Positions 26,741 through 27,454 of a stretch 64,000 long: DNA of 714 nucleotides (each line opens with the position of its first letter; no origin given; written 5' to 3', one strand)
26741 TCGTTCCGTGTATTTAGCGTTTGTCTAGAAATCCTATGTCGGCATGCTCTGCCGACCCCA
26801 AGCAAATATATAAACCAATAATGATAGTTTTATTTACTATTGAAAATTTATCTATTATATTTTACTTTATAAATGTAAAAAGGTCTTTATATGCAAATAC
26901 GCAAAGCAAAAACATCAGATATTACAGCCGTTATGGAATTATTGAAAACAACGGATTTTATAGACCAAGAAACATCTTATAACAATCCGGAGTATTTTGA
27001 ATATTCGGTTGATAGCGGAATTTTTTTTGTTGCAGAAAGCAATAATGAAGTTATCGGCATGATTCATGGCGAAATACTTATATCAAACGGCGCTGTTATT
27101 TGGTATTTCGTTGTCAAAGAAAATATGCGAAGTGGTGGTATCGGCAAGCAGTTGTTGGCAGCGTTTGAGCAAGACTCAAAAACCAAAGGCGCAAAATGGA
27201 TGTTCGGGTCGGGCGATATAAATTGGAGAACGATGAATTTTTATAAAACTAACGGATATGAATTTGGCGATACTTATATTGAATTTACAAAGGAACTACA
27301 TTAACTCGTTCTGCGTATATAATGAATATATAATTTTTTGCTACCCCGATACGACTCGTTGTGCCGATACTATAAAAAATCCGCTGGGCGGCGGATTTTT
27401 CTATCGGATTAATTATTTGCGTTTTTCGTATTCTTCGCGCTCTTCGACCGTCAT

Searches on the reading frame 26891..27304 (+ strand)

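Call 46: search_protein_families(library=pfam, proteins=[window:26891-27304:+], max_evalue=0.001)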
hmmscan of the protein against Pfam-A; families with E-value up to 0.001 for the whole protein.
window:26891-27304:+ (137 aa): 5 families
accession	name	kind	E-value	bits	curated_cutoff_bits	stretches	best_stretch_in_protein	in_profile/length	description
PF00583.31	Acetyltransf_1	-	1.3e-12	48.5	20.7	1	16-123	6-116/116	Acetyltransferase (GNAT) family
PF13508.13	Acetyltransf_7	-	3.3e-12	47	27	1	42-124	2-83/84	Acetyltransferase (GNAT) domain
PF13673.13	Acetyltransf_10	-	6.1e-07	29.9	23.6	1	44-124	32-108/128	Acetyltransferase (GNAT) domain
PF13527.13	Acetyltransf_9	-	1.6e-06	28.6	25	1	2-125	1-126/127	Acetyltransferase (GNAT) domain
PF13420.13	Acetyltransf_4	-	0.00041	20.9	24.3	1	3-124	1-135/155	Acetyltransferase (GNAT) domain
